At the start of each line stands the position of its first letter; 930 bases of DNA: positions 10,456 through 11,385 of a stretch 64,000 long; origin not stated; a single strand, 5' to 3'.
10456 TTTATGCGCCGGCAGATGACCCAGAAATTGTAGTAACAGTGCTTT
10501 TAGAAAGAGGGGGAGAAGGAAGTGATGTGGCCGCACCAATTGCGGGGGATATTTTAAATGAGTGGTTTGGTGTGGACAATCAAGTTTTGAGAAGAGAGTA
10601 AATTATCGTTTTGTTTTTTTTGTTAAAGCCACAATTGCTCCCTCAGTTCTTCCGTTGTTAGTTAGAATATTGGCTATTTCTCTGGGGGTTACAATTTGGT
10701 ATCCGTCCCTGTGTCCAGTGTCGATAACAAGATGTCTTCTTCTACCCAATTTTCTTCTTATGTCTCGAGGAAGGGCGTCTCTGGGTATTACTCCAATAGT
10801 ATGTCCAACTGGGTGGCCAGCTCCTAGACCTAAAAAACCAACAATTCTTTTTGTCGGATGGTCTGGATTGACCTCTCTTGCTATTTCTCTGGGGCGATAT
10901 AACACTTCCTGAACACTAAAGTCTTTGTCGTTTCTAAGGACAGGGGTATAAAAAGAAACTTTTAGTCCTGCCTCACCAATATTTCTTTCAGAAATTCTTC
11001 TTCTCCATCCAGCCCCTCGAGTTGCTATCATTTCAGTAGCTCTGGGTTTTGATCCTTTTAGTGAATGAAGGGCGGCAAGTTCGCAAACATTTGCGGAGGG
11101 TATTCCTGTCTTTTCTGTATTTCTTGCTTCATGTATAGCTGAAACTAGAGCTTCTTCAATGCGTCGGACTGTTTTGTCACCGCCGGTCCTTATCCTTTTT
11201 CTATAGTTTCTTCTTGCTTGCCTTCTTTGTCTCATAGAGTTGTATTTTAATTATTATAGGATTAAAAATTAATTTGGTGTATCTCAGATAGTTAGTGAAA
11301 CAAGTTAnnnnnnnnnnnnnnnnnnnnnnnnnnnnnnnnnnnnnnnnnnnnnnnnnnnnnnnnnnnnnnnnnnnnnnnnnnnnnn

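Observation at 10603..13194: Tandem arginine-rich paralog pair with duplicated leader, divergent from an acidic 401-aa protein: possible foreign nucleic-acid-acting module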

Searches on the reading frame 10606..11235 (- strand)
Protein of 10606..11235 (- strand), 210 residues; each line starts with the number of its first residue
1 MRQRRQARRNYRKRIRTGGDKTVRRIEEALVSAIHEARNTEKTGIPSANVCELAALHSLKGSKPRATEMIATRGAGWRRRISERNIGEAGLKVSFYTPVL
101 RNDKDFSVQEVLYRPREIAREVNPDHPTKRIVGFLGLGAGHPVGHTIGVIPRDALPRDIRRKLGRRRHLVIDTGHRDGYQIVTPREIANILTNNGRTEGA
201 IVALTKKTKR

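Call 4: search_protein_families(library=pfam, proteins=[window:10606-11235:-], max_evalue=1)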
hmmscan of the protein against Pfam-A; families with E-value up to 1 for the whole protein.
window:10606-11235:- (210 aa): 1 family
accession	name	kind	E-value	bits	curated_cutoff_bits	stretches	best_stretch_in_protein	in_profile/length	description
PF01429.25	MBD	-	0.069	13.2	21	1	75-98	13-38/77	Methyl-CpG binding domain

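Call 6: find_homologous_proteins(query=window:10606-11235:-)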
Query window:10606-11235:- (210 aa): 1 proteins with E <= 0.001 among 529 candidates.
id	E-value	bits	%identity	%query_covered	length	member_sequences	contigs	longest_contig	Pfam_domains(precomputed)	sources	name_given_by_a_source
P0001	4.2e-132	457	100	100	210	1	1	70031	-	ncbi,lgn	-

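Call 7: search_protein_families(library=ncbifam, proteins=[window:10606-11235:-], max_evalue=1)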
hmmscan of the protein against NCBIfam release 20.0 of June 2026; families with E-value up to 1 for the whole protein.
window:10606-11235:- (210 aa): 1 family
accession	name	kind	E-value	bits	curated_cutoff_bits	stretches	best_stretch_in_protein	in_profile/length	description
NF041717.1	HaaA_phane_TPR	equivalog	0.095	10.7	1125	1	27-122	772-865/882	cyclophane-containing RiPP biosynthesis TPR protein HaaT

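Call 8: search_protein_families(library=phrogs, proteins=[window:10606-11235:-], max_evalue=1)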
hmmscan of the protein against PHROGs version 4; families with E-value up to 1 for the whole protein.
window:10606-11235:- (210 aa): 0 families

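Call 13: find_encoding_contigs(protein=P0001, flank=10000)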
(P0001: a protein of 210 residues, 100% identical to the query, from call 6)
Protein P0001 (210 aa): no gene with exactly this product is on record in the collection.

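Call 16: search_protein_representatives(alignment_id=A1)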
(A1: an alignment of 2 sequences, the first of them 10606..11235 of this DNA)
Query: 2 sequences, 211 profile positions. Proteins with E-value up to 0.001 (for the whole library): 6; up to 1e-10: 2; up to 1e-30: 1. The best 6 are listed.
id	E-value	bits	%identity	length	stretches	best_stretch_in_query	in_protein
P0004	9.1e-119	411.5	-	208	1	4-211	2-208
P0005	1.1e-18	84.5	-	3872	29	47-76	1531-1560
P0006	1.2e-04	38.6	-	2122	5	137-165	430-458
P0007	2.6e-04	37.5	-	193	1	108-192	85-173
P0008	2.7e-04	37.4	-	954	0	-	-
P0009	9.4e-04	35.7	-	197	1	42-198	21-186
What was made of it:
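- An exhaustive profile search of 1.84 billion cluster representatives found only paralog B plus P0007 and P0009 (call 16).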

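Call 20: find_homologous_proteins(query=A2, max_evalue=0.01)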
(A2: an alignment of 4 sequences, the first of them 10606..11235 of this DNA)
Query A2 (4 sequences) (210 aa, profile of the alignment): 4 proteins with E <= 0.01 among 5587 candidates.
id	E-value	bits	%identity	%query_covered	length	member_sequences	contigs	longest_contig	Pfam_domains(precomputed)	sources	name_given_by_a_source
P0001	1.6e-89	317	100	100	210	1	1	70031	-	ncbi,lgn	-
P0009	6.2e-75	269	27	86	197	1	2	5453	-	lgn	-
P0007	3.0e-63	231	28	68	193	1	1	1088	-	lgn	-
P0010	9.2e-32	128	32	34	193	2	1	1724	-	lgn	-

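Call 22: find_encoding_contigs(protein=P0009, flank=10000)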
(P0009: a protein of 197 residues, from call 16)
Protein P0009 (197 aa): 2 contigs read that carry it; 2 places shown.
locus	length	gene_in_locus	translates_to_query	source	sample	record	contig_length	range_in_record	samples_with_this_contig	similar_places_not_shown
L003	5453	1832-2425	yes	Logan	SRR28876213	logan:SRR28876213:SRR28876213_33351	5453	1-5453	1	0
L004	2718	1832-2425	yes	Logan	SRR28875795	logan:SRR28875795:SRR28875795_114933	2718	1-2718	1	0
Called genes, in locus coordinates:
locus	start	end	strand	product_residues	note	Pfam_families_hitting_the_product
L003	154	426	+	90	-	-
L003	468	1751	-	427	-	PF18073:Zn_ribbon_LapB, PF13481:AAA_25, PF03796:DnaB_C (faint), PF06745:ATPase (weak), PF23442:DUF7125 (weak), PF13541:ChlI (faint)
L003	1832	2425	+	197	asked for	-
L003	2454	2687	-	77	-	-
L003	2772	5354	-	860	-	PF03483:B3_4, PF03485:Arg_tRNA_synt_N, PF00750:tRNA-synt_1d, PF05746:DALR_1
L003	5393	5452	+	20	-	?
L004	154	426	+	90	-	-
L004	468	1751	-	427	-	PF18073:Zn_ribbon_LapB, PF13481:AAA_25, PF03796:DnaB_C (faint), PF06745:ATPase (weak), PF23442:DUF7125 (weak), PF13541:ChlI (faint)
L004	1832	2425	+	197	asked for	-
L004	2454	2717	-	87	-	?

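Call 23: find_encoding_contigs(protein=P0010, flank=10000)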
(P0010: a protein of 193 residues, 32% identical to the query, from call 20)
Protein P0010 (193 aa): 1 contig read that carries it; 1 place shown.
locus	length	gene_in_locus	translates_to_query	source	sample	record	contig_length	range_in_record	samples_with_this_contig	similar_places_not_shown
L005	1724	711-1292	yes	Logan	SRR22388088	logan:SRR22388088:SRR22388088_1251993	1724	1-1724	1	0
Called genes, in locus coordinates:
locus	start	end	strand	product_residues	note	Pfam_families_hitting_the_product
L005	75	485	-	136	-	PF11645:PDDEXK_5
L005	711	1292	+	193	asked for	-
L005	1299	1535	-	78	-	-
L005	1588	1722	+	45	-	?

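Call 24: find_encoding_contigs(protein=P0007, flank=10000)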
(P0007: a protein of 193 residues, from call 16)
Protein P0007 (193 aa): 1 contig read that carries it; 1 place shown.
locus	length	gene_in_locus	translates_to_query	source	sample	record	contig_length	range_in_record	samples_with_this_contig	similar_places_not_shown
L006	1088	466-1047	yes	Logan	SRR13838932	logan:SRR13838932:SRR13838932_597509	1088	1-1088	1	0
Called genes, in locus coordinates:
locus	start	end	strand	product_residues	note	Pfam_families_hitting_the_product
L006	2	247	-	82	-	?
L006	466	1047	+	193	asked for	-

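Call 27: search_solved_structures(query=A3, max_evalue=10)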
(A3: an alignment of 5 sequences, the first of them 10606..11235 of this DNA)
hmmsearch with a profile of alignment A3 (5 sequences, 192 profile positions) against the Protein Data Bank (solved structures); distinct sequences matched with E-value up to 10: 5.
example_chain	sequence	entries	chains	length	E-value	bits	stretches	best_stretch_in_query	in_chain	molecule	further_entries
1o50_A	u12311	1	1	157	0.043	16.6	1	88-171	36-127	CBS domain-containing predicted protein TM0935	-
3ccy_A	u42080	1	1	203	0.12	15.1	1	80-153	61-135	Putative TetR-family transcriptional regulator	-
2a33_A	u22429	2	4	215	0.41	13.3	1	113-141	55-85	hypothetical protein | Uncharacterized protein At2g37210/T2N18.3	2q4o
6dzi_K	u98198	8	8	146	0.85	12.3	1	109-146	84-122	50S ribosomal protein L13 | Large ribosomal subunit protein uL13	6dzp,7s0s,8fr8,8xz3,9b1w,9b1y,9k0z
5o60_K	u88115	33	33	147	0.87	12.3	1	109-146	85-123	50S ribosomal protein L13 | Large ribosomal subunit protein uL13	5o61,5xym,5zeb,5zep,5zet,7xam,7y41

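Call 28: search_protein_families(library=pfam, proteins=[P0007, P0009, P0010], max_evalue=1)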
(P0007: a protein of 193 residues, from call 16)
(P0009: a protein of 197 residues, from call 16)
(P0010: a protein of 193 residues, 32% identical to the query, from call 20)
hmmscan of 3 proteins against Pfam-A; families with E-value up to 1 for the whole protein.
P0007 (193 aa): 0 families

P0009 (197 aa): 0 families

P0010 (193 aa): 0 families

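Call 31: find_related_loci(query=A1, collection=genome_contigs, flank=8000)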
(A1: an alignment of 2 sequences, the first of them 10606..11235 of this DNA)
Query A1 (210 aa) in genome_contigs; peptide patterns used: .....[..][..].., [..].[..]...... (x = any residue, [..] = any of these).
86 stretches matched a pattern, but none encodes a relative of the query by tblastn (E <= 1e-3).

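Call 32: find_related_loci(query=A1, collection=viral_contigs, flank=8000)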
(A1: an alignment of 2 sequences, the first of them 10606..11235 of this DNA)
Query A1 (210 aa) in viral_contigs; peptide patterns used: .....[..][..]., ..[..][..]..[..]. (x = any residue, [..] = any of these).
43 stretches matched a pattern, but none encodes a relative of the query by tblastn (E <= 1e-3).

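Call 36: find_related_loci(query=A1, collection=metagenome_contigs, flank=8000)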
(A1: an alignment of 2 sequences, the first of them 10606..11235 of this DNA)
Query A1 (210 aa) in metagenome_contigs; peptide patterns used: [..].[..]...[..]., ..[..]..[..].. (x = any residue, [..] = any of these).
517 stretches matched a pattern, but none encodes a relative of the query by tblastn (E <= 1e-3).
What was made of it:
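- Tried and rejected: Scans of genome_contigs, viral_contigs and metagenome_contigs with the paralog alignment found nothing (calls 31, 32, 36).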

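Call 37: predict_structure(alignment_id=A3)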
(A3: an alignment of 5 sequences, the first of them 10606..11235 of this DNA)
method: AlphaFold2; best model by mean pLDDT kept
length: 210 residues; sequences in the alignment: 5
mean_pLDDT: 71.1   pTM: 0.68
mean pLDDT of the five models: 71.1, 68.0, 61.1, 60.6, 60.3
residues with pLDDT >= 90: 0; 70-90: 124; 50-70: 71; < 50: 15
segments of 3 or more residues with pLDDT < 50: 66-77
pLDDT, mean of each block of 10 residues (from residue 1): 62 57 70 67 60 73 49 47 76 83 68 86 81 78 70 80 83 74 84 66 79
secondary structure, 60 per line:
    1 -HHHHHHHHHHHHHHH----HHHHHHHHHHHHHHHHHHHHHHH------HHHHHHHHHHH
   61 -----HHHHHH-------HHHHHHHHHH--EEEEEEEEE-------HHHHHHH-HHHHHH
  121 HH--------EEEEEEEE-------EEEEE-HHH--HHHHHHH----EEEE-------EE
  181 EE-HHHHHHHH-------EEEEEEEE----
elements in order: H2-16 H21-43 H50-60 H66-71 H79-88 E91-99 H107-113 H115-122 E131-138 E146-150 H157-163 E168-171 E179-182 H184-191 E199-206
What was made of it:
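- On Papain-like (clan CA-type) cysteine hydrolase fold: In the model, Cys51 is at the start of helix 50-60, His145 before strand 146-150 and Asp172 after strand 168-171 (call 37).
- Cys51 is at the start of helix 50-60, His145 at the start of strand 146-150, and Asp172 at the end of strand 168-171 (call 37). Only 5 sequences in the alignment. pLDDT is 71 and residues 66-77 are below 50 (call 37).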

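Call 48: find_encoding_contigs(protein=P0011, flank=10000)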
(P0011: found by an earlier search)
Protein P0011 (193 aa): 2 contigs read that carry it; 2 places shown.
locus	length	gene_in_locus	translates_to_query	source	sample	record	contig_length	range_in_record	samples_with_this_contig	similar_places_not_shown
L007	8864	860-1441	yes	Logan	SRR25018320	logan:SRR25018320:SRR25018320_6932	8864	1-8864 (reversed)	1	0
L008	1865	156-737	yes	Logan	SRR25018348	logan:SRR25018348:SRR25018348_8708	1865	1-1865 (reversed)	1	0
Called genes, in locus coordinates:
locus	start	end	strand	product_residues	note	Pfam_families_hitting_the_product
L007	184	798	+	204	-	PF10706:Aminoglyc_resit (weak)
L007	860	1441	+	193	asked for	-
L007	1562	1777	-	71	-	-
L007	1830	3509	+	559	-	PF14716:HHH_8, PF14791:DNA_pol_B_thumb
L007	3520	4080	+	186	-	PF04011:LemA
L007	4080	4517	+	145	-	-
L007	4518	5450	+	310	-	PF01435:Peptidase_M48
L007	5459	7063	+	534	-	PF00710:Asparaginase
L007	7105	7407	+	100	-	PF02686:GatC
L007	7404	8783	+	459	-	PF01425:Amidase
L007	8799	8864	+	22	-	?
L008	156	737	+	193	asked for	-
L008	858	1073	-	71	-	-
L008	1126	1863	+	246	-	?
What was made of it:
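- On Peptidase C39 (bacteriocin leader peptidase): Relatives lie beside RadA/ArgRS and PolX/LemA (calls 22, 48).
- On Two-component basic/acidic module (toxin-immunity or enzyme-inhibitor pair with the 401-aa protein): Paralog relatives occur without an acidic neighbour in L003-L008 (calls 22-24, 48).
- Relatives of the paralogs occur without it (calls 22-24, 48). Distant relatives sit between housekeeping genes such as RadA/ArgRS and PolX/LemA (calls 22, 48).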

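Call 59: fold_search(model_id=the predicted structure, library=pdb)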
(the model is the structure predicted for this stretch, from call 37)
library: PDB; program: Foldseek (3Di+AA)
matches with E <= 10: 280; with E <= 0.001: 0
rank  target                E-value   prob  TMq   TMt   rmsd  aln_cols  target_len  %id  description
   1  9f5t_C                3.5e-03  0.99  0.38  0.40   6.8       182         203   15  Ubiquitin C-terminal clippase BpJOS (released 2025-04-23)
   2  9f5t_A                5.5e-03  0.98  0.38  0.39   6.9       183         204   14  Ubiquitin C-terminal clippase BpJOS (released 2025-04-23)
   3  6pgv_A                7.3e-03  1.00  0.41  0.53   4.8       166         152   12  Human Josephin-2 in complex with ubiquitin (released 2019-10-23)
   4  5xe8_A                7.7e-02  0.87  0.36  0.51   6.0       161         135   10  Crystal Structure of the Peptidase Domain of Streptococcus mutans ComA (released 2017-06-28)
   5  5oec_A                9.6e-02  0.72  0.34  0.37   8.4       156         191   10  Human Rab32 (18-201):GDP in complex with Salmonella GtgE (21-214) C45A mutant (released 2018-01-10)
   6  6ei1_A                9.6e-02  0.28  0.27  0.20  12.7       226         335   10  Crystal structure of the covalent complex between deubiquitinase ZUFSP (ZUP1) and Ubiquitin-PA (released 2018-03-07)
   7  6uqd_A                1.2e-01  0.57  0.29  0.26   6.9       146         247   18  Co-complex of S. pyogenes 10782 streptopain bound with a SuFEx-based optimized small molecule inhibitor (released 2020-08-26)
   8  5xe9_A                1.4e-01  0.77  0.37  0.52   6.1       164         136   11  Crystal Structure of the Complex of the Peptidase Domain of Streptococcus mutans ComA with a Small Molecule Inhibitor. (released 2017-06-28)
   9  8adc_A                1.9e-01  0.28  0.31  0.32   9.0       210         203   12  Viral tegument-like DUBs (released 2023-02-15)
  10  2dos_MODEL_1_A        2.0e-01  0.38  0.28  0.32   8.7       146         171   10  Structural basis for the recognition of Lys48-linked polyubiquitin chain by the Josephin domain of ataxin-3, a (released 2007-05-22)
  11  4mi7                  2.2e-01  0.28  0.23  0.34   9.4       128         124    9  Crystal Structure of Salmonella Effector Protein GtgE (released 2014-02-12)
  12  2uzj_B                2.4e-01  0.44  0.32  0.28   6.4       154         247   16  Crystal structure of the mature streptococcal cysteine protease, mSpeB (released 2009-09-08)
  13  6ii0_A                2.7e-01  0.13  0.23  0.17  14.4       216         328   10  Crystal structure of the Makes Caterpillars Floppy (MCF)-Like effector of Vibrio vulnificus MO6-24/O (released 2019-08-07)
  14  8sfg_C                3.3e-01  0.12  0.23  0.17  13.1       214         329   11  Crystal Structure of the Open Unbound Catalytically Inactive Makes Caterpillars Floppy-like (MCF) Effector from Vibrio (released 2024-06-05)
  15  8sfg_A                3.5e-01  0.10  0.22  0.16  13.5       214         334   12  Crystal Structure of the Open Unbound Catalytically Inactive Makes Caterpillars Floppy-like (MCF) Effector from Vibrio (released 2024-06-05)
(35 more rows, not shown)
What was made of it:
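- On Papain-like (clan CA-type) cysteine hydrolase fold: Foldseek top hits have the same fold, probability up to 1.0 (call 59).
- Closest known: Peptidase C39 domains of bacteriocin/PCAT ABC exporters. Same: ComA is among the top Foldseek hits (call 59).
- Foldseek independently ranks BpJOS, Josephin-2, ComA, GtgE and streptopain first, with probabilities 0.57-1.0 (call 59).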

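Call 62: fold_search(model_id=the predicted structure, library=viral)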
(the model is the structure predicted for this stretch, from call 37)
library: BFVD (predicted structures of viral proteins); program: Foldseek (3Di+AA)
matches with E <= 10: 331; with E <= 0.001: 0
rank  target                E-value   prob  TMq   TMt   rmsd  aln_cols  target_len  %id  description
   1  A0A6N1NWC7            6.4e-03  0.98  0.40  0.34  10.8       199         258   10  Putative orfan [Tupanvirus soda lake]
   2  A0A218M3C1            2.6e-02  0.90  0.34  0.45   7.3       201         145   10  Uncharacterized protein [Acidovorax phage ACP17]
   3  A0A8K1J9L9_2          3.3e-02  0.44  0.27  0.07  16.8       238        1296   10  (no name in the UniProt tables at hand)
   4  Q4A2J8                3.4e-02  0.41  0.25  0.17  14.0       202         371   10  Uncharacterized protein [Emiliania huxleyi virus 86 (isolate United Kingdom/English Channel/1999)]
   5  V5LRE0                3.8e-02  0.85  0.31  0.19   5.1       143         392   11  (no name in the UniProt tables at hand)
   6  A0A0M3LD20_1          4.8e-02  0.57  0.26  0.06   8.9       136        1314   10  Large tegument protein [Testudinid alphaherpesvirus 3]
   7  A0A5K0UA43            5.1e-02  0.96  0.43  0.32   5.2       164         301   10  Uncharacterized protein (Fragment) [Yasminevirus sp. GU-2018]
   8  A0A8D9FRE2            5.7e-02  0.57  0.27  0.21   8.4       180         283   17  Uncharacterized protein [uncultured marine phage]
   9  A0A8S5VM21            7.1e-02  0.35  0.30  0.19  12.1       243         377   11  (no name in the UniProt tables at hand)
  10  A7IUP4                7.6e-02  0.33  0.23  0.20  11.8       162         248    9  Uncharacterized protein m514L [Paramecium bursaria Chlorella virus MT325]
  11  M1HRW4                1.0e-01  0.60  0.25  0.31   7.4       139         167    7  (no name in the UniProt tables at hand)
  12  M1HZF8                1.3e-01  0.20  0.21  0.18  10.8       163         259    7  (no name in the UniProt tables at hand)
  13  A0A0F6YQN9            1.4e-01  0.57  0.35  0.17   7.8       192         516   13  Lysin A [Mycobacterium phage MOOREtheMARYer]
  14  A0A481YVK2            1.5e-01  0.47  0.21  0.07   5.1        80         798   10  LysM domain protein [Marseillevirus LCMAC201]
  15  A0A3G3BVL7            1.7e-01  0.82  0.38  0.52   5.4       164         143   14  Peptidase C39 domain-containing protein [Bacillus phage vB_BcoS-136]
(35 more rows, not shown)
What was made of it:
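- Closest known: Pseudomurein endoisopeptidase PeiR and phage lysin C39-like domains. Same: Weak viral hit to mycobacteriophage Lysin A (call 62).
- Viral hits are weak but of the same fold (call 62).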

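Call 67: search_protein_families(library=padloc, proteins=[window:10606-11235:-, P0009, P0007], max_evalue=1)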
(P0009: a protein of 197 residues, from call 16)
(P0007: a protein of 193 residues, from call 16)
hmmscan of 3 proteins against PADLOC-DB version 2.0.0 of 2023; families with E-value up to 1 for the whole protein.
window:10606-11235:- (210 aa): 0 families

P0009 (197 aa): 0 families

P0007 (193 aa): 0 families
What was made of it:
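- Pfam, NCBIfam, PHROGs and PADLOC gave nothing (calls 4, 7, 8, 28, 67).
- Tried and rejected: Pfam, NCBIfam, PHROGs and PADLOC scans of all three proteins and the distant relatives gave no meaningful hits (calls 4, 7, 8, 28, 67).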

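Call 81: search_dna_similar(query=window:10606-11235:-, collection=phages, mode=protein, max_evalue=0.01, max_rows=10)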
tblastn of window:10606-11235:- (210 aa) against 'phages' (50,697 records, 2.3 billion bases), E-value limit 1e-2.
No match.

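Call 82: search_dna_similar(query=window:10606-11235:-, collection=plasmids, mode=protein, max_evalue=0.01, max_rows=10)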
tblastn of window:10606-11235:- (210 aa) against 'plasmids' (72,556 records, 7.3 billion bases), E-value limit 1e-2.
No match.
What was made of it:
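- Tried and rejected: tblastn against phage and plasmid collections found no match (calls 81, 82).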
